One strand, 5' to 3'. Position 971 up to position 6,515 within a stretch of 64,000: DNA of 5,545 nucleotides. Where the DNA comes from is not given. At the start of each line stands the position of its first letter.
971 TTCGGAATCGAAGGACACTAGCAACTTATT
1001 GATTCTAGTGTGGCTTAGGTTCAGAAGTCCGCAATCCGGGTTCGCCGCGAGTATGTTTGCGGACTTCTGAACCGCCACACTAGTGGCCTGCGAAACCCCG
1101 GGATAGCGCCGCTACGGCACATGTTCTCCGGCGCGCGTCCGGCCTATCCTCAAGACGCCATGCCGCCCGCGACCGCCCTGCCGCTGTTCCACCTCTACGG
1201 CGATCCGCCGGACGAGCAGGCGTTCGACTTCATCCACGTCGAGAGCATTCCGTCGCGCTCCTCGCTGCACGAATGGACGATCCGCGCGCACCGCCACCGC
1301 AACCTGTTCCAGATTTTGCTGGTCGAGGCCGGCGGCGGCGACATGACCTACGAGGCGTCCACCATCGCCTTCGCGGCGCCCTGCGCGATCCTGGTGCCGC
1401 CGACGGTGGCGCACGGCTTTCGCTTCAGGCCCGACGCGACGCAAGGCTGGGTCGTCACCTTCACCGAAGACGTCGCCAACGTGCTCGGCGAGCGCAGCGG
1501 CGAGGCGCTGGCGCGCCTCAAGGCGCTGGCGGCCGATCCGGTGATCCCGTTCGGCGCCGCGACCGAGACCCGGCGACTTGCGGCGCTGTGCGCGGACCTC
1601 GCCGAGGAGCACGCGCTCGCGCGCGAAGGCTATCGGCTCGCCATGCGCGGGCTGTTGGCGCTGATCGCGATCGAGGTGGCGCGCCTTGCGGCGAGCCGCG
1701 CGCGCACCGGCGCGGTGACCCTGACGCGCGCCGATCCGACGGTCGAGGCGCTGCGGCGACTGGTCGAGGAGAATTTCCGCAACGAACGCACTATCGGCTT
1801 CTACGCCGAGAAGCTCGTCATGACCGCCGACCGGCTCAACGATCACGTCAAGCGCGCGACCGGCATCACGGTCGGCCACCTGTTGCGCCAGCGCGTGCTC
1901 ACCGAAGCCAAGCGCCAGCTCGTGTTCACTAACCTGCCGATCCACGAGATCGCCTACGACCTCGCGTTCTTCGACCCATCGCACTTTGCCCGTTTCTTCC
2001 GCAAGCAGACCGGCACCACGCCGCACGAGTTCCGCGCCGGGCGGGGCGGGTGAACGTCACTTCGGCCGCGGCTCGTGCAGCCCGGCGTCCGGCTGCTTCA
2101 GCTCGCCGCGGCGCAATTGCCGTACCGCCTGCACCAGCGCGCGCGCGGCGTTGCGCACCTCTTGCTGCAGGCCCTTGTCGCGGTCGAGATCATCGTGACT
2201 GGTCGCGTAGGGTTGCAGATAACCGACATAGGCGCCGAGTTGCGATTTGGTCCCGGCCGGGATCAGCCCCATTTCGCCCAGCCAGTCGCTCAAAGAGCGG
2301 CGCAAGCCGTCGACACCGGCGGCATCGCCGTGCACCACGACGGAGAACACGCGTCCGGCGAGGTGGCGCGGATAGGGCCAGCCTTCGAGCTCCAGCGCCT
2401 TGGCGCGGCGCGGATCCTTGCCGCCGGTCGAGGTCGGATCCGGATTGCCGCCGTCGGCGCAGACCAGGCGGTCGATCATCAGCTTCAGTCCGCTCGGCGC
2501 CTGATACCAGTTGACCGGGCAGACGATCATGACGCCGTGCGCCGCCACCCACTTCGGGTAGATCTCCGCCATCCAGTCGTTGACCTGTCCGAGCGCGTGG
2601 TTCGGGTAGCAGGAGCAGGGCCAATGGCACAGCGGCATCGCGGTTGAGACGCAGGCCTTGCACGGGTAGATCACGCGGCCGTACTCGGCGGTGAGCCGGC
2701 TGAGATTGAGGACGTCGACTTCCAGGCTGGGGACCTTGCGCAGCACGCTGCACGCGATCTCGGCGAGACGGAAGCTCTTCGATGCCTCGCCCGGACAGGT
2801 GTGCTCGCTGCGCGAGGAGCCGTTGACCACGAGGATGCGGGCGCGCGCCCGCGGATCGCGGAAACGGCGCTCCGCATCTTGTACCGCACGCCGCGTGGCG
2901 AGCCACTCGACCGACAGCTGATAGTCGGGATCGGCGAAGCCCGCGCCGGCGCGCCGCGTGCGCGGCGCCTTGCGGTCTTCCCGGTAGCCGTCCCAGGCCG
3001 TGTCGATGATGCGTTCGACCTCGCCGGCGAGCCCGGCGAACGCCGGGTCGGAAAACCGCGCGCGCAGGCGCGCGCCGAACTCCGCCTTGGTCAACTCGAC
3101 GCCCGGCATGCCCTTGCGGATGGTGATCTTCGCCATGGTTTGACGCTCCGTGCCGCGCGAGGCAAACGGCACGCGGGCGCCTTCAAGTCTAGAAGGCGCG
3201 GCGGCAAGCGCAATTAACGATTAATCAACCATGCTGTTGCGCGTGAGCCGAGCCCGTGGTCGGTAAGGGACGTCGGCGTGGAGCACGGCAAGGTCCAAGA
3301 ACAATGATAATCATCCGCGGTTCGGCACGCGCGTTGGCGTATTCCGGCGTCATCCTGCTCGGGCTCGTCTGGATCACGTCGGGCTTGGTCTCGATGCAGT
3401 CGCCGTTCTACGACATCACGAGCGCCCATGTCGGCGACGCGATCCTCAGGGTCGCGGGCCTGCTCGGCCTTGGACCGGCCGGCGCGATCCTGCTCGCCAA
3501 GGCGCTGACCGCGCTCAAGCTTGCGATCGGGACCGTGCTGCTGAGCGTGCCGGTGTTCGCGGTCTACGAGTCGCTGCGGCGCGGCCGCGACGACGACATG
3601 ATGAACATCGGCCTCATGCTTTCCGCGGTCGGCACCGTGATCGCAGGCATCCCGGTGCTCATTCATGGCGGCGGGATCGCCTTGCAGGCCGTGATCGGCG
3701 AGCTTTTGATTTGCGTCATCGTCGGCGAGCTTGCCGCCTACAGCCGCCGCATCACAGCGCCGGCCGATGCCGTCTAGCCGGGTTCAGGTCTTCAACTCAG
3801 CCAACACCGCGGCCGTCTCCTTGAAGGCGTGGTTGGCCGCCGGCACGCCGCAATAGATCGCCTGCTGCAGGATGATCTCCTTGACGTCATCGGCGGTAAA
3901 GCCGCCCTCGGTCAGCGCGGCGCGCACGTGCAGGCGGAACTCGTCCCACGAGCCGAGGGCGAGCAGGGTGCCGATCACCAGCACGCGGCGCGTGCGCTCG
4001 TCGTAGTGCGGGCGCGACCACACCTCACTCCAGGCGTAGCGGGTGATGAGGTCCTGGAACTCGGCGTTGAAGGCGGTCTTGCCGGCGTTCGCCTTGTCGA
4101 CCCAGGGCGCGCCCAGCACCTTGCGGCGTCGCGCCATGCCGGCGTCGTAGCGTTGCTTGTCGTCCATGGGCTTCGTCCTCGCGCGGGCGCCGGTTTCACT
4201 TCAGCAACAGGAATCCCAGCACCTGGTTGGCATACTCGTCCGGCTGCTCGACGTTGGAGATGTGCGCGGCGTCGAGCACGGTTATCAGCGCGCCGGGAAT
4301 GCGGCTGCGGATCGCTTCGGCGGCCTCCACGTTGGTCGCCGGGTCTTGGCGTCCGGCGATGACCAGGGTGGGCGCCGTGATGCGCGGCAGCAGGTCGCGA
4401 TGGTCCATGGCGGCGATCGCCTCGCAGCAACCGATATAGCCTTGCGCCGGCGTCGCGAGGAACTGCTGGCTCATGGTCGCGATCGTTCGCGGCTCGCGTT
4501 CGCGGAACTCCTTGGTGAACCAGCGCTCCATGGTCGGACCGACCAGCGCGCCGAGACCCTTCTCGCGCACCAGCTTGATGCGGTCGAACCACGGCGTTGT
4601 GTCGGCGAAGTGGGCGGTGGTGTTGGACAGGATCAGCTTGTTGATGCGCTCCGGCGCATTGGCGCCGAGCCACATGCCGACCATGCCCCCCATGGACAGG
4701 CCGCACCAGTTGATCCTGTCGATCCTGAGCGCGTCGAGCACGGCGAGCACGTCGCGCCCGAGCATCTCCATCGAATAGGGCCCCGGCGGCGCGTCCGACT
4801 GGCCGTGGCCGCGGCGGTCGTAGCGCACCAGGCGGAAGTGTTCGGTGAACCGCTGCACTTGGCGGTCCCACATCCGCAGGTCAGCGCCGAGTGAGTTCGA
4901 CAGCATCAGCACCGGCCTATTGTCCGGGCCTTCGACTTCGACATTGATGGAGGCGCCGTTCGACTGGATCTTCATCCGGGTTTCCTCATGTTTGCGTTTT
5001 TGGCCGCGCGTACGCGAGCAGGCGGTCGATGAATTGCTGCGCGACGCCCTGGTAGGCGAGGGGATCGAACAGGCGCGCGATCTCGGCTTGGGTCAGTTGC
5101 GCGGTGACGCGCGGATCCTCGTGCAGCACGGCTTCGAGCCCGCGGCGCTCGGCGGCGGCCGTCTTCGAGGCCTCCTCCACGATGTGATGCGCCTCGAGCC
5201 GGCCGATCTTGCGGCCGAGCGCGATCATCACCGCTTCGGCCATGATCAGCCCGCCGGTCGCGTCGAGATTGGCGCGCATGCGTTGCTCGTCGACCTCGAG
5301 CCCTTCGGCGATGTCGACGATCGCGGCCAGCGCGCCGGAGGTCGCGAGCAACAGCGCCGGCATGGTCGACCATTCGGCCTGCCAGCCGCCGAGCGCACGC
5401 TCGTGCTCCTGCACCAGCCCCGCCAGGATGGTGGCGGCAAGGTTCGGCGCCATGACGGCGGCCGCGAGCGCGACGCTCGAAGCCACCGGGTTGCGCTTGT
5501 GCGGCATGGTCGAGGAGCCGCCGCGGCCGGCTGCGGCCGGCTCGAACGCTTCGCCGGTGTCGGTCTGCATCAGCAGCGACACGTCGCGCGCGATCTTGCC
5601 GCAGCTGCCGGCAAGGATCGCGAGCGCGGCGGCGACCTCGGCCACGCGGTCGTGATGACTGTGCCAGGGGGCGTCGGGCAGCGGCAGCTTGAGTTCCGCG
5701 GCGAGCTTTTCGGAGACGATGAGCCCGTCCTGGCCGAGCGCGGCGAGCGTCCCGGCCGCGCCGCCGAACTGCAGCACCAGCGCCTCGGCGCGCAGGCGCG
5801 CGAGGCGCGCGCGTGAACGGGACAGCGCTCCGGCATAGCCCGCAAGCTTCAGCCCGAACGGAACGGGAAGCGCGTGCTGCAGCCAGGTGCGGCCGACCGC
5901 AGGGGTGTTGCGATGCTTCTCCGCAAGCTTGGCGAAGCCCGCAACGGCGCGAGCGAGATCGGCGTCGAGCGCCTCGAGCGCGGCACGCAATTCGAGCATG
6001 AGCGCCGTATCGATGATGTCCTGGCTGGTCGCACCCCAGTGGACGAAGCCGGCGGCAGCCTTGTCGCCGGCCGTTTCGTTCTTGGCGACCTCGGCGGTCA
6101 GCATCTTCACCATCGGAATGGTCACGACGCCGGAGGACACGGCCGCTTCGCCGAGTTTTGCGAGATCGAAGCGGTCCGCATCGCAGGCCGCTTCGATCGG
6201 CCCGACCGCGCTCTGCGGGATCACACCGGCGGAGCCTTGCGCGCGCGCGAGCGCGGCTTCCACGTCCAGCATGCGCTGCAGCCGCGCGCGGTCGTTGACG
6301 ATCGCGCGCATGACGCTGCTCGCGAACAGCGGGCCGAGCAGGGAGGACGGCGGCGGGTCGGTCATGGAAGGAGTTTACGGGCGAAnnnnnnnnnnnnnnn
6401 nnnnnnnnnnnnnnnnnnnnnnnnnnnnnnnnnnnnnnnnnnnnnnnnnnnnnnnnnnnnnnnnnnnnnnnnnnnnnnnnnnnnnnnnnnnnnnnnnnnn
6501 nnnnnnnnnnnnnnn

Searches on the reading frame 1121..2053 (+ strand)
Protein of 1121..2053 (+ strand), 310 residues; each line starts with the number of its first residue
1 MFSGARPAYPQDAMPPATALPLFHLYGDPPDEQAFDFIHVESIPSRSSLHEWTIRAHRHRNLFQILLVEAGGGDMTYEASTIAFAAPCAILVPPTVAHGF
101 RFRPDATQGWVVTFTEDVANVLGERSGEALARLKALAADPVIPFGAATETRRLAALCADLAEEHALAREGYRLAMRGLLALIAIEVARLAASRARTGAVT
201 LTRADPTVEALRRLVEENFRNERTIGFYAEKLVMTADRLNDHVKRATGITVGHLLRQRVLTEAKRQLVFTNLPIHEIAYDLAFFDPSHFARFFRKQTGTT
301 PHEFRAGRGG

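Call 58: search_protein_families(library=pfam, proteins=[window:1121-2053:+], max_evalue=0.0001)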
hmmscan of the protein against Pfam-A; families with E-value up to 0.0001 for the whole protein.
window:1121-2053:+ (310 aa): 2 families
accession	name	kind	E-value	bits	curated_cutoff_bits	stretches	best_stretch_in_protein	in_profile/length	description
PF12833.13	HTH_18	-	1.6e-21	76.8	33.6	1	228-306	1-79/80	Helix-turn-helix domain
PF00165.29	HTH_AraC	-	9.1e-09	35.7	26.6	1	270-305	7-41/42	Bacterial regulatory helix-turn-helix proteins, AraC family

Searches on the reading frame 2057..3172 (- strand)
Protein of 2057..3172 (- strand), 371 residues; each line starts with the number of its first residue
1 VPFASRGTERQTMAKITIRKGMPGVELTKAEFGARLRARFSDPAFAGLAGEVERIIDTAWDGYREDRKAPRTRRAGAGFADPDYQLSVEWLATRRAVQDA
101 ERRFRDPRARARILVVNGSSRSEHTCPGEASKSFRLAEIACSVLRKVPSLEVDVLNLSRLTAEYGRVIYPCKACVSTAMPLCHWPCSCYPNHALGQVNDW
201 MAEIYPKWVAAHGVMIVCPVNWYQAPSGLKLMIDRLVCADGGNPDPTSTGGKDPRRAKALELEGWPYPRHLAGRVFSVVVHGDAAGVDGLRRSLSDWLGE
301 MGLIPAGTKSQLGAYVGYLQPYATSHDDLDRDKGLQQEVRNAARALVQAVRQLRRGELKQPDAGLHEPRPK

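Call 58: search_protein_families(library=pfam, proteins=[window:2057-3172:-], max_evalue=0.0001)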
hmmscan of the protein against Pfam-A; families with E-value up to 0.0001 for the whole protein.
window:2057-3172:- (371 aa): 1 family
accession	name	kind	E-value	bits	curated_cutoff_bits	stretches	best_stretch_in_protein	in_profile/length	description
PF03358.20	FMN_red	-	1.7e-11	44.3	24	1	112-307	2-141/152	NADPH-dependent FMN reductase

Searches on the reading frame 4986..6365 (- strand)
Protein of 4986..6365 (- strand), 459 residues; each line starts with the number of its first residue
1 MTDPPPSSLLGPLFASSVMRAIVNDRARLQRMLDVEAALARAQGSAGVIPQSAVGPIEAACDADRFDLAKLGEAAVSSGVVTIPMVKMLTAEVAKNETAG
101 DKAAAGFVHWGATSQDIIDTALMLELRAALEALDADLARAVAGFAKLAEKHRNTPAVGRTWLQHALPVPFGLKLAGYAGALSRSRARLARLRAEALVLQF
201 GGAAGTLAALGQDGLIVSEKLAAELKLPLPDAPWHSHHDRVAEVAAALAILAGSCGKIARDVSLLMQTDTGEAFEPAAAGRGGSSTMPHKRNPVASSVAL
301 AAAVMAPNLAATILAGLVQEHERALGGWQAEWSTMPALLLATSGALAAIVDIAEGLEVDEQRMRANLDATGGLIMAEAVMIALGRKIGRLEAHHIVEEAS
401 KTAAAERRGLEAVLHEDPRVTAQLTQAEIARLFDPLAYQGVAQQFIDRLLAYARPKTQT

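Call 58: search_protein_families(library=pfam, proteins=[window:4986-6365:-], max_evalue=0.0001)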
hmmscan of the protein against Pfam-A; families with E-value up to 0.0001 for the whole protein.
window:4986-6365:- (459 aa): 2 families
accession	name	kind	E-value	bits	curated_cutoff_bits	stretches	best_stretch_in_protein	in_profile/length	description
PF00206.25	Lyase_1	-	7.4e-56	190.3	27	1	17-299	8-303/312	Lyase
PF10397.14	ADSL_C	-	2.6e-19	69.8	32.7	1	372-448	1-78/79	Adenylosuccinate lyase C-terminus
